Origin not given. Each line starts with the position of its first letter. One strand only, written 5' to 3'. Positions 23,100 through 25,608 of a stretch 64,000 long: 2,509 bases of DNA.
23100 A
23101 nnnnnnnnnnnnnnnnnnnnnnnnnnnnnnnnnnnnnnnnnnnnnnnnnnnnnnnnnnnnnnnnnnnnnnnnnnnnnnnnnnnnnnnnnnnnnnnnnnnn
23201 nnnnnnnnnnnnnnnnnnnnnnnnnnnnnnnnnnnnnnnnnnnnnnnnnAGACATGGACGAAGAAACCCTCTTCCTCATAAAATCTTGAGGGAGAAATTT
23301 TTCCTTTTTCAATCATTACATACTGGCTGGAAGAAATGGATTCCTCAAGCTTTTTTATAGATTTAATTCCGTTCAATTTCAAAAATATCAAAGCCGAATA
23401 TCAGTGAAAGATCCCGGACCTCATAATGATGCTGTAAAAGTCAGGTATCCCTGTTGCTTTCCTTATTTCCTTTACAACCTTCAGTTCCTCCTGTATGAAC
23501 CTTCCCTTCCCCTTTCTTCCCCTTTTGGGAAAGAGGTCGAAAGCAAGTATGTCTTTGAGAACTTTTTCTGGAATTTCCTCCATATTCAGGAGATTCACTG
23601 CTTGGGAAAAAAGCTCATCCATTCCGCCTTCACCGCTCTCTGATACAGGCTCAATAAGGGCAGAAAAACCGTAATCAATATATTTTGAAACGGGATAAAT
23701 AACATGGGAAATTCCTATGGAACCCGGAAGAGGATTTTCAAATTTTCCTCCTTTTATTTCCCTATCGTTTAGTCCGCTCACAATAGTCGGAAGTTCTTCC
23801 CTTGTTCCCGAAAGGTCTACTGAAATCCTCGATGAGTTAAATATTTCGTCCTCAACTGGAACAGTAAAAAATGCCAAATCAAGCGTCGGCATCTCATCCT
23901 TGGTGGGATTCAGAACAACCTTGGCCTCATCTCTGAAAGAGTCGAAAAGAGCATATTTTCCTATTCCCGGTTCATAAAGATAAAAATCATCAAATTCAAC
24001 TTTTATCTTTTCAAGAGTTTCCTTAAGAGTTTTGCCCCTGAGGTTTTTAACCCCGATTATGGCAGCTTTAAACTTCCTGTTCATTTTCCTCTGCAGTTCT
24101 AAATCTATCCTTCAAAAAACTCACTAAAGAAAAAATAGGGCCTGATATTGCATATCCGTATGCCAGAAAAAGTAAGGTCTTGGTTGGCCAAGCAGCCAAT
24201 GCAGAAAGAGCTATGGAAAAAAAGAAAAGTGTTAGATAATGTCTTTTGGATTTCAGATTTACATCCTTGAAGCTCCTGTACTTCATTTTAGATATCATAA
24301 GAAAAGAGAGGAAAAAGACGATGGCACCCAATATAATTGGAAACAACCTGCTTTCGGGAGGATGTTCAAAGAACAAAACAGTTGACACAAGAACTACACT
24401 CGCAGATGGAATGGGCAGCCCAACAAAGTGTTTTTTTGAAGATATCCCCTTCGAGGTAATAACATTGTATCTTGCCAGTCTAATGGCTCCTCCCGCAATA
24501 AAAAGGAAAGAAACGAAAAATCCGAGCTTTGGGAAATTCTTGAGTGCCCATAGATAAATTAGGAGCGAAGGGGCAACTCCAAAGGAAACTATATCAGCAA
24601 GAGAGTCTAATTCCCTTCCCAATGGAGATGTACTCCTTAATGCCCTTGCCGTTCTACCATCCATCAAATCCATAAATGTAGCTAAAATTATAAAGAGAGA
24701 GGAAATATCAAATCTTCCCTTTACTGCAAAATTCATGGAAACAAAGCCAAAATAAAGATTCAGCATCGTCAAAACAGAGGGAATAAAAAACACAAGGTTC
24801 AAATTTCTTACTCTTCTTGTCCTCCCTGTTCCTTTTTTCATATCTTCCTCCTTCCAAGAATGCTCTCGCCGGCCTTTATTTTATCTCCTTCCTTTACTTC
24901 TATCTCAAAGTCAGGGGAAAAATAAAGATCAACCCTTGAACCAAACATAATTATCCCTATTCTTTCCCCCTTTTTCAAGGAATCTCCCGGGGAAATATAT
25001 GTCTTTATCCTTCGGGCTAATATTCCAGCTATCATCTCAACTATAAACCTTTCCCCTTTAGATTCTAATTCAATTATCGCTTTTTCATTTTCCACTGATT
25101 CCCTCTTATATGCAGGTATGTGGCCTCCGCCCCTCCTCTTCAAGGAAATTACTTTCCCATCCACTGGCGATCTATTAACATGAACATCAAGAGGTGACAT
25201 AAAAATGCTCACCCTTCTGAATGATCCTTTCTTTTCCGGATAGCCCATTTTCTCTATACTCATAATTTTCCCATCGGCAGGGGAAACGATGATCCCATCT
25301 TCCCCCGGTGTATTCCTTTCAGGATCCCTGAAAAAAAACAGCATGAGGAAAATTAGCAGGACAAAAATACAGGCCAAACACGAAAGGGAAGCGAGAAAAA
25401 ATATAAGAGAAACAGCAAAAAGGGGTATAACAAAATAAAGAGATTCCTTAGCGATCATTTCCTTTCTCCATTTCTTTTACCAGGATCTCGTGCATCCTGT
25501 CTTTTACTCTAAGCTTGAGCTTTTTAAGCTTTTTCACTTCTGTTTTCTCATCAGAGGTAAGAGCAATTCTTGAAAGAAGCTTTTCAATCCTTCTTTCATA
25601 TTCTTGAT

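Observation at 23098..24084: Asd-like gene in the phospholipid operon is split by one in-frame TGA and lacks the canonical catalytic Cys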

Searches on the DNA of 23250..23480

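Call 68: search_rna_families(source=window, start=23250, end=23480, threshold=evalue, max_evalue=10)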
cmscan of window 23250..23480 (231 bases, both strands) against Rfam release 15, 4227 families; matches with E-value up to 10: 6.
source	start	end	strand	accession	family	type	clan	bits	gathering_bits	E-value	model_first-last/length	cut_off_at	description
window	23254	23373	-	RF02105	DLEU2_1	Gene; lncRNA;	-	23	52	3.3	1-121/121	no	Deleted in lymphocytic leukemia 2 conserved region 1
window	23255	23323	+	RF01233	snoU109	Gene; snRNA; snoRNA; HACA-box;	-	15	43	5.6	1-134/134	no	Small nucleolar RNA U109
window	23327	23394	+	RF02143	HYMAI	Gene; lncRNA;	-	13.5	80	1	172-241/241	no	Hydatidiform mole associated and imprinted conserved region 1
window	23264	23343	+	RF02716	sno_ncR3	Gene; snRNA; snoRNA; CD-box;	-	12.6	88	4.6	1-75/75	no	Small nucleolar RNA ncR3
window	23311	23347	+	RF01099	PK-IAV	Cis-reg;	-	12.4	47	5.5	1-48/48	no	Pseudoknot of influenza A virus gene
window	23282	23357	+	RF00638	MIR159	Gene; miRNA;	-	9.3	74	8.6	1-196/196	no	MIR159 microRNA precursor family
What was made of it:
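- On Bacterial selenoprotein gene: No Rfam family matches, even at E <= 10 (call 68).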

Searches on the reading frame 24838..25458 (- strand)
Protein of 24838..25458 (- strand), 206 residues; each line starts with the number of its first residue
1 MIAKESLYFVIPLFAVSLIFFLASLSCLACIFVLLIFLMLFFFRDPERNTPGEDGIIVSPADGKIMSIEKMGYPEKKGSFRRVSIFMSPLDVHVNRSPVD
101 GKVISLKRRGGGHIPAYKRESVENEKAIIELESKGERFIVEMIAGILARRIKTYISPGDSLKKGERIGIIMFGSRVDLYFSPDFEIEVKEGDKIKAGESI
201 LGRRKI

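Call 74: find_encoding_contigs(protein=window:24838-25458:-, flank=3000, max_places=10)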
Protein window:24838-25458:- (206 aa): no gene with exactly this product is on record in the collection.
